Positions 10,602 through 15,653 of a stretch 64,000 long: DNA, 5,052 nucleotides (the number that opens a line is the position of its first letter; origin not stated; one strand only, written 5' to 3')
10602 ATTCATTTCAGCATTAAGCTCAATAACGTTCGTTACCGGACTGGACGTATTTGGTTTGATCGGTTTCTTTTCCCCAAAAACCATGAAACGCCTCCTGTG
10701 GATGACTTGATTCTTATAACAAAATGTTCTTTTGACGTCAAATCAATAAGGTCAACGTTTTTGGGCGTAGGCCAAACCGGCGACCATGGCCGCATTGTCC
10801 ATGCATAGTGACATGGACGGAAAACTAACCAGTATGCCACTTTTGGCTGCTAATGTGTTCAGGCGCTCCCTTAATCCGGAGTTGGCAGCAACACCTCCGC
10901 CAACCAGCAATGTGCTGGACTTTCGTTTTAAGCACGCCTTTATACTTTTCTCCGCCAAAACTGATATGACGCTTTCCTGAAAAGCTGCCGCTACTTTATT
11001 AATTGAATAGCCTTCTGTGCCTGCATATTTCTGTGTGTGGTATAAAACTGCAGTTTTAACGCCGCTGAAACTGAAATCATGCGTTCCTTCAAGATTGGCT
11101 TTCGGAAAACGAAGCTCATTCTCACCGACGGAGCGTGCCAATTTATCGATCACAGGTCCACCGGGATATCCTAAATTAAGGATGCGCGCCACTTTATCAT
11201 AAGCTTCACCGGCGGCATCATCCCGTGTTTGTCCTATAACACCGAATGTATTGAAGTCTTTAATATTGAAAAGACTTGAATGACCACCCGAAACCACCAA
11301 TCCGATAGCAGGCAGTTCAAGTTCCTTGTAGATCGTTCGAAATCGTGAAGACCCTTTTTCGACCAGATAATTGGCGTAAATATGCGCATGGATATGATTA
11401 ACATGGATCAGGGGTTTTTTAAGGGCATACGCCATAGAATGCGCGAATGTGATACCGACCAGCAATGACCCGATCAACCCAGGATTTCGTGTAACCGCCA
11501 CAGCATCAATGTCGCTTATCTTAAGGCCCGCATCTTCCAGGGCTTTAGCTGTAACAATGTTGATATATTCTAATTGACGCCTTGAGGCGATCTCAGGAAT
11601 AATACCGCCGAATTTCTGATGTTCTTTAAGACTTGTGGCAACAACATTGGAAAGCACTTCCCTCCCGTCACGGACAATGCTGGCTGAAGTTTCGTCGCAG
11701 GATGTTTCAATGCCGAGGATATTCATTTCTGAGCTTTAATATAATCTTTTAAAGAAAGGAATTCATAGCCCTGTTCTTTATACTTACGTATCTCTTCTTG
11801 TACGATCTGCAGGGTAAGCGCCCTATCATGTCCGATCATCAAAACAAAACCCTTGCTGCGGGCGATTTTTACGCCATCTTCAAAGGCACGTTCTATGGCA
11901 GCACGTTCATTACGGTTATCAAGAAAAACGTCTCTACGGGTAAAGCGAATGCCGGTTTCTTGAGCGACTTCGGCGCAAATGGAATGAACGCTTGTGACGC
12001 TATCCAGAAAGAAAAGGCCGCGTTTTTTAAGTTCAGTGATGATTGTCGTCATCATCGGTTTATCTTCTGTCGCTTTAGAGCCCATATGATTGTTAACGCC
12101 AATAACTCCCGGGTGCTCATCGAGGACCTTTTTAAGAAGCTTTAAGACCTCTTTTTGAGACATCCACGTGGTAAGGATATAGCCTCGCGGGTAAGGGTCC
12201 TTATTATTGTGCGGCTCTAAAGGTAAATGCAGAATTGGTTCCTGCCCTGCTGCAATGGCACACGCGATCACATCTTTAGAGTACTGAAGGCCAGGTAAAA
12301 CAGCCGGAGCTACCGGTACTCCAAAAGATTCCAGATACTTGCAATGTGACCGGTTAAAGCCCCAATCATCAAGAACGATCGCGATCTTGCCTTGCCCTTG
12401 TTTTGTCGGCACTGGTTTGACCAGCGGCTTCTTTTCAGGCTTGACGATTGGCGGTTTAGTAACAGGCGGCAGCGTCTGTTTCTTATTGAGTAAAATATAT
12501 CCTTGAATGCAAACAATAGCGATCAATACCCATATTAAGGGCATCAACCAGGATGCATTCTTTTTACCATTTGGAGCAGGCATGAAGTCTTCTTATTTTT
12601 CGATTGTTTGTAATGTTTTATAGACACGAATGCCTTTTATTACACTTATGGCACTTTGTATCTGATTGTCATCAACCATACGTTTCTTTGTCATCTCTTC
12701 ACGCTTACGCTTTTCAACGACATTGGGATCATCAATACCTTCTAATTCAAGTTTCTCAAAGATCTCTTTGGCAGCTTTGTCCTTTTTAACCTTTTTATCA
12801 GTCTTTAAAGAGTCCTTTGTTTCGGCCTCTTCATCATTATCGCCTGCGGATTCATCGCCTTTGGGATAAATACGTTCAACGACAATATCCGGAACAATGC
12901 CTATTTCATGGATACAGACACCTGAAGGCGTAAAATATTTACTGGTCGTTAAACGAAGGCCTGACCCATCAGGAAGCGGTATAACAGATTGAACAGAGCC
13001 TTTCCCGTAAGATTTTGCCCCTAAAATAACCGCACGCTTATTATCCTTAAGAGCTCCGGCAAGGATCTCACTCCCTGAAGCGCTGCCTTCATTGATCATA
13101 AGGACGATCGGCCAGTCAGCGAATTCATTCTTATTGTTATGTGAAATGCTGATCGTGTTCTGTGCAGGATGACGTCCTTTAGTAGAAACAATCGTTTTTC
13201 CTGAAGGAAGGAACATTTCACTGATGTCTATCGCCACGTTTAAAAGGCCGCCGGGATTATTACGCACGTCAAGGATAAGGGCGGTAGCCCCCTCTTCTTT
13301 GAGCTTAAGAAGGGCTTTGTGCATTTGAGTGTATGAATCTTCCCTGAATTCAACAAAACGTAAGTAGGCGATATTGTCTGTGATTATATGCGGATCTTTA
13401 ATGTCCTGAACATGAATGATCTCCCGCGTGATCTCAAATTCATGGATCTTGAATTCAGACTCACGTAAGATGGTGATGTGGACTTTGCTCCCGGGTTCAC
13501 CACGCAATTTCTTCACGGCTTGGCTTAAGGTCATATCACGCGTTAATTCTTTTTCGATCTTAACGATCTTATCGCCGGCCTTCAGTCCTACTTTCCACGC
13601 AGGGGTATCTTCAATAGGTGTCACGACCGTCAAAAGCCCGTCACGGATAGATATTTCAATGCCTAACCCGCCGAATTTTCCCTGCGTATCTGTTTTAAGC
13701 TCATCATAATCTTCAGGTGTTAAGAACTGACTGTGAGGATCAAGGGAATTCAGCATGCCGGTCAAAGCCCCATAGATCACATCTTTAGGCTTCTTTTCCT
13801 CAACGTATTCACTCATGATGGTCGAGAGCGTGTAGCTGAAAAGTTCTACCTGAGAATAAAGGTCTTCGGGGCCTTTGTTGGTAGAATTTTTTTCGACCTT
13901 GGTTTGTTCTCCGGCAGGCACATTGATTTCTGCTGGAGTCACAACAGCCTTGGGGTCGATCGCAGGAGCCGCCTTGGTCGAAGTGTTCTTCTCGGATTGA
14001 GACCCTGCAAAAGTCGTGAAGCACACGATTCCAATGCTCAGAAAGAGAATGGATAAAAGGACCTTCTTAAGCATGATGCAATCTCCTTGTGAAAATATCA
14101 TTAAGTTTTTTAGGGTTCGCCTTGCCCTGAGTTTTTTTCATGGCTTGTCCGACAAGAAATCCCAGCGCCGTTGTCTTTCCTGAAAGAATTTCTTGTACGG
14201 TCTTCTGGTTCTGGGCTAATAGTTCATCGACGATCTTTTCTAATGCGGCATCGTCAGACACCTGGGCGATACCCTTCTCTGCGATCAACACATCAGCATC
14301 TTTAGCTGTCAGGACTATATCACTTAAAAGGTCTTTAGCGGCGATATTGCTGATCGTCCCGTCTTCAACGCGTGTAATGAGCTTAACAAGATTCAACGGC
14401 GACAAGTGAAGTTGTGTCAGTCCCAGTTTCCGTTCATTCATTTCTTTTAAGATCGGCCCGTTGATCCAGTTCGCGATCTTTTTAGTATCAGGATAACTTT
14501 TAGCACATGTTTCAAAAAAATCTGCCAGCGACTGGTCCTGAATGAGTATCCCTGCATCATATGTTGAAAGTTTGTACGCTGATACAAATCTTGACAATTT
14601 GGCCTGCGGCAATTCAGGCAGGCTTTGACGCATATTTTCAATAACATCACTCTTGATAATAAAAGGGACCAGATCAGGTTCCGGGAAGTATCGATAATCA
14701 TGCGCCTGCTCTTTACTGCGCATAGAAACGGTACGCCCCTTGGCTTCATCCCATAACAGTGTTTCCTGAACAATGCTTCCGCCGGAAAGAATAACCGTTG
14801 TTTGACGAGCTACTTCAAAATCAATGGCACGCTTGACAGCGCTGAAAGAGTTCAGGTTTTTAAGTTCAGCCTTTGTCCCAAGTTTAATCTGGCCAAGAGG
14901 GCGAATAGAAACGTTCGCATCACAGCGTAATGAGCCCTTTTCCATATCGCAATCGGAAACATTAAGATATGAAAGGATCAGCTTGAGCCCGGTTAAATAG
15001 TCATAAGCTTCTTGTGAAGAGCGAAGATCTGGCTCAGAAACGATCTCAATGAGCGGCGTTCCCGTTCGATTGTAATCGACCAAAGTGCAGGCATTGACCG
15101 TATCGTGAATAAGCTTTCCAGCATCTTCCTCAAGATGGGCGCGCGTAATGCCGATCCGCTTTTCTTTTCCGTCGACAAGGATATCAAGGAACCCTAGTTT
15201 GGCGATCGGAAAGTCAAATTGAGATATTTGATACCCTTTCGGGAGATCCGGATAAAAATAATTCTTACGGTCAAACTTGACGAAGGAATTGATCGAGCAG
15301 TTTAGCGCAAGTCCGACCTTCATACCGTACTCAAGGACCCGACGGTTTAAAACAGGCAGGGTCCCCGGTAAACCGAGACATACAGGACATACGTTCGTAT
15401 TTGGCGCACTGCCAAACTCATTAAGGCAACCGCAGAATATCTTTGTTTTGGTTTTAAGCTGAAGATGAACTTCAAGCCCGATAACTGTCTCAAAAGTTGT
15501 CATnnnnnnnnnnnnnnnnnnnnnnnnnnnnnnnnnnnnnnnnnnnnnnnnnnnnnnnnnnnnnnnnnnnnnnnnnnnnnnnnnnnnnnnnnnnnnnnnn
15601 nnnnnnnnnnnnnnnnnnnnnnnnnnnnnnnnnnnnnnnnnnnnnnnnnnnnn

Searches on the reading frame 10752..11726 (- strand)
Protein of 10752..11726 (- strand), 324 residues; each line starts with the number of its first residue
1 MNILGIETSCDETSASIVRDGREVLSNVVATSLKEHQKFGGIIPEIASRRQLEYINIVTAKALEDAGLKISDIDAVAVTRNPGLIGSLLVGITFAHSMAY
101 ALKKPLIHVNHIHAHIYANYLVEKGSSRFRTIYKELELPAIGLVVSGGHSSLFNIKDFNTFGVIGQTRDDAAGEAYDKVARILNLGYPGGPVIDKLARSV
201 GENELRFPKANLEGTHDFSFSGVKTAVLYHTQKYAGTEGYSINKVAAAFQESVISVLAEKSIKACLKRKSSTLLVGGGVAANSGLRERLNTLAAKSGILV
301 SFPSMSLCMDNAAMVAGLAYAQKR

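Call 34: search_protein_families(library=pfam, proteins=[window:10752-11726:-], max_evalue=0.00001)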
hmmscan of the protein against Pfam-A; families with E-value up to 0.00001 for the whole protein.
window:10752-11726:- (324 aa): 1 family
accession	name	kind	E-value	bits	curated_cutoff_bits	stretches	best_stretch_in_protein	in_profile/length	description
PF00814.31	TsaD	-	1.2e-83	281.3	24.8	1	23-316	1-263/264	tRNA N6-adenosine threonylcarbamoyltransferase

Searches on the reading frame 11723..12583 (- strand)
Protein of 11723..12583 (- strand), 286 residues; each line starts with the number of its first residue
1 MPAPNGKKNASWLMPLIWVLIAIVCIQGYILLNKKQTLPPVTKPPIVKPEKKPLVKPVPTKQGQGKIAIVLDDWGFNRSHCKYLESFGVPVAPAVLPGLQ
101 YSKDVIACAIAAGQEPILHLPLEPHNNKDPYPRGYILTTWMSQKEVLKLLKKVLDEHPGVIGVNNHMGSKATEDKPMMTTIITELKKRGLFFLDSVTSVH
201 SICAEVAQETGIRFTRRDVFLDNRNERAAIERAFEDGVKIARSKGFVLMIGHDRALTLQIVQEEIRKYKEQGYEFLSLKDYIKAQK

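Call 34: search_protein_families(library=pfam, proteins=[window:11723-12583:-], max_evalue=0.00001)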
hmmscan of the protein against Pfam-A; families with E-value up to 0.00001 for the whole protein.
window:11723-12583:- (286 aa): 1 family
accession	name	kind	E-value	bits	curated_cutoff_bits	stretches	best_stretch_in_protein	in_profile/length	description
PF04748.18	Polysacc_deac_2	-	2.8e-61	206.8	27.5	1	69-280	1-210/212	Divergent polysaccharide deacetylase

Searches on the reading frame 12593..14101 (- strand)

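Call 34: search_protein_families(library=pfam, proteins=[window:12593-14101:-], max_evalue=0.00001)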
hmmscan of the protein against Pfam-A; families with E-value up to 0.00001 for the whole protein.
window:12593-14101:- (502 aa): 4 families
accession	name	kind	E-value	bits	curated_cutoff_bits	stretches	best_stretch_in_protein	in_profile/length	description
PF03572.23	Peptidase_S41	-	5.3e-53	179.4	24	1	243-408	1-165/165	Peptidase family S41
PF17820.7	PDZ_6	-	1.2e-10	41.4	27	1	159-213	2-54/54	PDZ domain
PF13180.12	PDZ_2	-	4.6e-09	36.9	27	1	144-216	1-72/80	PDZ domain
PF00595.29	PDZ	-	1.4e-07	32.3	23.2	1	142-212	8-81/81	PDZ domain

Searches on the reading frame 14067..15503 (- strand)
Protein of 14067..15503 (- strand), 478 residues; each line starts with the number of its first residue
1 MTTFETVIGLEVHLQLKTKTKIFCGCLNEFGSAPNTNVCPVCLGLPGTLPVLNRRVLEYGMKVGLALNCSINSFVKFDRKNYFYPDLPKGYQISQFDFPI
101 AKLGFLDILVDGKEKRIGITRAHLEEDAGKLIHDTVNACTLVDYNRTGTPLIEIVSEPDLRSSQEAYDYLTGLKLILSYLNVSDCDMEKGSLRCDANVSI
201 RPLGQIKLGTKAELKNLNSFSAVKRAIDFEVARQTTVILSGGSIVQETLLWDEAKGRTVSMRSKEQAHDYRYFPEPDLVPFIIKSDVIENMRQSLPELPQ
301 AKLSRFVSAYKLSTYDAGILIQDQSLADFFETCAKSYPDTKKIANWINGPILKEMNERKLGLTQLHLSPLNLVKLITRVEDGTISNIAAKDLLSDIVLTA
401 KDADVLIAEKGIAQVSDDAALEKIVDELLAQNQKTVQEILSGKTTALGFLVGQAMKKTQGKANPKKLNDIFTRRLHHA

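Call 34: search_protein_families(library=pfam, proteins=[window:14067-15503:-], max_evalue=0.00001)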
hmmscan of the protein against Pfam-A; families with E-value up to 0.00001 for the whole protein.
window:14067-15503:- (478 aa): 2 families
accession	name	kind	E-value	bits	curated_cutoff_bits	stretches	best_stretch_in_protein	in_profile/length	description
PF02934.20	GatB_N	-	3e-123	410.9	23.4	1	6-289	1-277/277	GatB/GatE catalytic domain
PF02637.23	GatB_Yqey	-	8.8e-45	152.6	27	1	328-475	1-148/148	GatB domain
